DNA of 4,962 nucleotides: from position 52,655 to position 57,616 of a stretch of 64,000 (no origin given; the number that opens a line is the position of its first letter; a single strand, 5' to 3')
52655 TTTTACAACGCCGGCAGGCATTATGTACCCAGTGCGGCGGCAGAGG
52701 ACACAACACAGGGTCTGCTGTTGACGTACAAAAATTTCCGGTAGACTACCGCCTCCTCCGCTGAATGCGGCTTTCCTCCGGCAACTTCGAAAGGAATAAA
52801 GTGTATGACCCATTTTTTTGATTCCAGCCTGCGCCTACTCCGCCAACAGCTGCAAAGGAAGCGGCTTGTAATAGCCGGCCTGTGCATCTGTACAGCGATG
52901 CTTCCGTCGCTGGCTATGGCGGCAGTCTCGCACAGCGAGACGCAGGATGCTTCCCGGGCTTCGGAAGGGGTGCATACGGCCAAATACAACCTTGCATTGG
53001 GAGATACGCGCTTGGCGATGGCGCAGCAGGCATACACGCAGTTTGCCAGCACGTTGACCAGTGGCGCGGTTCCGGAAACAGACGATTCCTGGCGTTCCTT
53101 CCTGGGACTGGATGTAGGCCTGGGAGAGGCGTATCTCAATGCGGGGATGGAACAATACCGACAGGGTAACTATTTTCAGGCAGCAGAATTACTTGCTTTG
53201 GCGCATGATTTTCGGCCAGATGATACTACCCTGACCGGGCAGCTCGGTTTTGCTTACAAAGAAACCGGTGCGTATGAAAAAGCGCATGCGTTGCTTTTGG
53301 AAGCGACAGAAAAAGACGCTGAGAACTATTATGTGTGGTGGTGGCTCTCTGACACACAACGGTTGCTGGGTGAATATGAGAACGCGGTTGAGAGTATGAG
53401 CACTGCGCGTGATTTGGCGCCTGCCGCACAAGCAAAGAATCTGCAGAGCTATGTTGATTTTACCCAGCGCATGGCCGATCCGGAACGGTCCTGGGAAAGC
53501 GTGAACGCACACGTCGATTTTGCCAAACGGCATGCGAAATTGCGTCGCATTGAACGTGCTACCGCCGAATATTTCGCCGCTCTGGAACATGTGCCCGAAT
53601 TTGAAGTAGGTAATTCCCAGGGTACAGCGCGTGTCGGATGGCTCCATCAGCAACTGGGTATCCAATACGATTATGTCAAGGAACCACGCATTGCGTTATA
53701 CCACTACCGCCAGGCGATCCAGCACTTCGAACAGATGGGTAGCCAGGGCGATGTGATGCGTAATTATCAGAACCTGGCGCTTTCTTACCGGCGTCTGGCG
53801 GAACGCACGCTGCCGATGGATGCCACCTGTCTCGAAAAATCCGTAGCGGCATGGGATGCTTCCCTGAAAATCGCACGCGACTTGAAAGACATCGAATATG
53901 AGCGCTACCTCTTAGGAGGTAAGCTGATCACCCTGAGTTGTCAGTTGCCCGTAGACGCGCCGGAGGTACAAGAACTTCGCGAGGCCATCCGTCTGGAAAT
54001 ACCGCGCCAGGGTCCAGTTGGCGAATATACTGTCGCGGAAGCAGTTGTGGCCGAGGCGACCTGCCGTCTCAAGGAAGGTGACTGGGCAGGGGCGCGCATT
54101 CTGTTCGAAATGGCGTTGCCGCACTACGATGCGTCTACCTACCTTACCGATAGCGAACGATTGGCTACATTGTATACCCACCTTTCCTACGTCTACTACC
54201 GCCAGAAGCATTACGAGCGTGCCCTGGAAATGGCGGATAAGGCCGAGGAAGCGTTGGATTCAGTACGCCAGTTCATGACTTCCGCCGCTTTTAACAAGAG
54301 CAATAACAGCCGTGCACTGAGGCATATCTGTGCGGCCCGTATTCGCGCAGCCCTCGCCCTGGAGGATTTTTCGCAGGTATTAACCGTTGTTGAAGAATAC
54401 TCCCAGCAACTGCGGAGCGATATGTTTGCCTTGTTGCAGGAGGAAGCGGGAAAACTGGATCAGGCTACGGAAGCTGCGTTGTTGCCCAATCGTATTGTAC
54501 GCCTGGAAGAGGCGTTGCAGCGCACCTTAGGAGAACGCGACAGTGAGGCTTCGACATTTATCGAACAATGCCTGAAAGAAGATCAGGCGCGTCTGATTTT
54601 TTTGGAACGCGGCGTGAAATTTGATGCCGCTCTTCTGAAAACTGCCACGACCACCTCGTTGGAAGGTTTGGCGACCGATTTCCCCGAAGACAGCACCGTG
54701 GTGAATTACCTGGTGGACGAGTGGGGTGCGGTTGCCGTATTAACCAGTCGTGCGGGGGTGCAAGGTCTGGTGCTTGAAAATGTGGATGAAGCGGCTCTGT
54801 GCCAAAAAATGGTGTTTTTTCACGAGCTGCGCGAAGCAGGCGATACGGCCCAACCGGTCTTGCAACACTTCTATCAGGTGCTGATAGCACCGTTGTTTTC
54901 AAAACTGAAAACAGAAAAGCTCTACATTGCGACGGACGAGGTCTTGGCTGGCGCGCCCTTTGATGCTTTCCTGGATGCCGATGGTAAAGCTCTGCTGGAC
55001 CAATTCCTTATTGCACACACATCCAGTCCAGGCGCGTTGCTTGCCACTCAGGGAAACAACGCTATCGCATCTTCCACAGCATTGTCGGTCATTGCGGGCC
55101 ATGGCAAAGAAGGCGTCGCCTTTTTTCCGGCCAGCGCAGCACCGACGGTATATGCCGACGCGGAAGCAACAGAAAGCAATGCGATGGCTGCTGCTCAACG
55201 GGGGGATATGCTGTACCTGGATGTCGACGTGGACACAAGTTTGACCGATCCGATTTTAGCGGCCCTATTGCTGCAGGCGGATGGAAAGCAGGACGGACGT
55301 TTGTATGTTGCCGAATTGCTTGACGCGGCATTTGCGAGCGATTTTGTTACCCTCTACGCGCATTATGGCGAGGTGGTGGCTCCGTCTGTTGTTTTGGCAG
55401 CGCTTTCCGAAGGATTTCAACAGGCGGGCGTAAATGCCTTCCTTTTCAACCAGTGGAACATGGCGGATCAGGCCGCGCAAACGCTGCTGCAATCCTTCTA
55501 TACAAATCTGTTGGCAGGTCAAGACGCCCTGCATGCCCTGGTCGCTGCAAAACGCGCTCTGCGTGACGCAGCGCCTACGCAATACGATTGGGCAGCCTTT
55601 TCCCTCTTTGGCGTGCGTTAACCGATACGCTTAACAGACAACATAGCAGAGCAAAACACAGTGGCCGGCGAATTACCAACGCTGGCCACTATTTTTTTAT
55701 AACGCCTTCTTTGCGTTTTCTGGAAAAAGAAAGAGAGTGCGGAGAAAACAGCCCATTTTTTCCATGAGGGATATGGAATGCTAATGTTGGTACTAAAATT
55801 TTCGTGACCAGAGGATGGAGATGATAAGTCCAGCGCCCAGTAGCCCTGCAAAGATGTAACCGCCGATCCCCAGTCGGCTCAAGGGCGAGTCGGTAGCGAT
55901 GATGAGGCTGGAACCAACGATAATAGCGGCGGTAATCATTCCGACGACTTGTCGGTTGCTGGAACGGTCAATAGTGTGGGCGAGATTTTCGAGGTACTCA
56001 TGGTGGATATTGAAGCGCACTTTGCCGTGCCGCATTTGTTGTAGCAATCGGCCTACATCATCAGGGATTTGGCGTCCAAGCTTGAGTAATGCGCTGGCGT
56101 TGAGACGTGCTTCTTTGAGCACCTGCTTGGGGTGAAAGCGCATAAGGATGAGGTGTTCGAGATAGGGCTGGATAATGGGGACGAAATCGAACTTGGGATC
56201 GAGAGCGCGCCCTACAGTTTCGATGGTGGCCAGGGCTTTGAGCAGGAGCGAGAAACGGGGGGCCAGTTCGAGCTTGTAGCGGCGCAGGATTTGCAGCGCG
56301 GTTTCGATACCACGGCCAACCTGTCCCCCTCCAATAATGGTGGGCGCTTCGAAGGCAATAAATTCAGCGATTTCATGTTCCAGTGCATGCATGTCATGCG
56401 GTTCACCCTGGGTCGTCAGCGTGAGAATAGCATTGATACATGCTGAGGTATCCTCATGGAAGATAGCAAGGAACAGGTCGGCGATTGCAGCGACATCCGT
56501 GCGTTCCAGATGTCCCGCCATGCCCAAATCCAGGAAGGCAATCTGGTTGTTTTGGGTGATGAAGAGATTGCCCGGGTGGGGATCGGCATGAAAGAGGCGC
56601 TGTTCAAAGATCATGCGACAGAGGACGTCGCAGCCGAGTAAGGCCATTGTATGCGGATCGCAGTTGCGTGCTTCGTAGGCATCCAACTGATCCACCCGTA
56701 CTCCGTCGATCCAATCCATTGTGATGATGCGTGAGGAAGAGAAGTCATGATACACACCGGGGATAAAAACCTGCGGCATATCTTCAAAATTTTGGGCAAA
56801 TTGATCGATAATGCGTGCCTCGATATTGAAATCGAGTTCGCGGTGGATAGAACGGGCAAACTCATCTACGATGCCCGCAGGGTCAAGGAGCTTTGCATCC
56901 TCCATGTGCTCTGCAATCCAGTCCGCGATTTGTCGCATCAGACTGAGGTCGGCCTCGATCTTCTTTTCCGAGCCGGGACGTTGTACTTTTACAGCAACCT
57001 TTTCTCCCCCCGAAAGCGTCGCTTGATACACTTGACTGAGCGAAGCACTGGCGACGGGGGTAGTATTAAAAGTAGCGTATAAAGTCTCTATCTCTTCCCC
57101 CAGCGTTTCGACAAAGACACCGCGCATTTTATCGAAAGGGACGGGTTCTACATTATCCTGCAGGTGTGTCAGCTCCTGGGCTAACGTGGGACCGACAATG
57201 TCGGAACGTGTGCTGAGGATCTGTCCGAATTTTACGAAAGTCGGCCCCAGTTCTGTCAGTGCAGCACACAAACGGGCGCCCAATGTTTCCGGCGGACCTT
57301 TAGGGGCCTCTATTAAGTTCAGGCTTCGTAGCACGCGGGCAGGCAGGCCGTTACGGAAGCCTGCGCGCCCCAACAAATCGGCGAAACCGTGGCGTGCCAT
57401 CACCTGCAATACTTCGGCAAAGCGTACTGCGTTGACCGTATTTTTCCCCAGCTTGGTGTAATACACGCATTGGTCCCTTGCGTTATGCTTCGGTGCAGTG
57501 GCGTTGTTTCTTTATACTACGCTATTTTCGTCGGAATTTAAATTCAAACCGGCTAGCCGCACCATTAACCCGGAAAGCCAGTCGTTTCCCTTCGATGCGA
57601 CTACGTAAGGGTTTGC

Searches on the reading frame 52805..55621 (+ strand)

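Call 24: search_protein_families(library=pfam, proteins=[window:52805-55621:+], max_evalue=1)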
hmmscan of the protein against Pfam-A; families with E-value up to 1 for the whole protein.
window:52805-55621:+ (938 aa): 11 families
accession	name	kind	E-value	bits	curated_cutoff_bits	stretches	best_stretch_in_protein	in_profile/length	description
PF12770.12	CHAT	-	6.3e-24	85.3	24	1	683-936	1-288/289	CHAT domain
PF13424.12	TPR_12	-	5.3e-07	30.2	30.1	1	418-484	10-75/77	Tetratricopeptide repeat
PF07719.23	TPR_2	-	6.5e-07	29.4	27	4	455-480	2-27/34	Tetratricopeptide repeat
PF14559.12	TPR_19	-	8.1e-05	23.3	25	1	119-173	3-57/68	Tetratricopeptide repeat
PF13432.12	TPR_16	-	0.0014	19.5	32.7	1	150-207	6-63/65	Tetratricopeptide repeat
PF13181.12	TPR_8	-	0.0025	18.3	25.7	1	177-206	3-32/34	Tetratricopeptide repeat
PF13374.12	TPR_10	-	0.024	15.1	27.5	1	453-480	1-28/42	Tetratricopeptide repeat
PF08810.16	KapB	-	0.041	14.5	26.3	1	295-361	41-108/112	Kinase associated protein B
PF20308.4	TPR-S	-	0.11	13.5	27.6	1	123-175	2-54/102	Tetratricopeptide Repeats-Sensor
PF09603.15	Fib_succ_major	-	0.23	12.1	33.9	1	92-204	74-175/187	Fibrobacter succinogenes major domain (Fib_succ_major)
PF23558.1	TPR_P4H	-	0.45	11.1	27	1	424-479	14-67/91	Prolyl 4-hydroxylase peptide-substrate-binding domain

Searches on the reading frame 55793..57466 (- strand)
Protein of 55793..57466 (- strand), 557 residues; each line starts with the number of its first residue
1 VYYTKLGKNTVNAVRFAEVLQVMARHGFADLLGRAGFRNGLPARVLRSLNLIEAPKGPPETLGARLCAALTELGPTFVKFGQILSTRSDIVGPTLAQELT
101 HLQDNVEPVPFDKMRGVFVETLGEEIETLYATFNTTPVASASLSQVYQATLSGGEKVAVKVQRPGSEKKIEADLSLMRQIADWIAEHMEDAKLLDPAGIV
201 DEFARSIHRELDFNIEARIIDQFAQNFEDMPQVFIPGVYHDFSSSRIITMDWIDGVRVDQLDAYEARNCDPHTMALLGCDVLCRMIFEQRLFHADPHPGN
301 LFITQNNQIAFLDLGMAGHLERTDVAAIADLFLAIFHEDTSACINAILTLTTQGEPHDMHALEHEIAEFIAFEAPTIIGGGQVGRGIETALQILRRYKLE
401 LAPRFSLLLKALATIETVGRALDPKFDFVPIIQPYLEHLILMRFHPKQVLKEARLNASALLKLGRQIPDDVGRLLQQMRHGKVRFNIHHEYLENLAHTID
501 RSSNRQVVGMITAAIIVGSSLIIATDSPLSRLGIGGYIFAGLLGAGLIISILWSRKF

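Call 92: search_protein_families(library=pfam, proteins=[window:55793-57466:-], max_evalue=0.001)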
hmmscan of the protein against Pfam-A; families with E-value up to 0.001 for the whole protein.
window:55793-57466:- (557 aa): 2 families
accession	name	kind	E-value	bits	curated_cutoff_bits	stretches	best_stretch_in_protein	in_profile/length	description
PF03109.22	ABC1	-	1.7e-73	247.2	22.9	1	102-345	2-242/244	ABC1 atypical kinase-like domain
PF01636.29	APH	-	3.2e-06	27.5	23.2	1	286-318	165-198/239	Phosphotransferase enzyme family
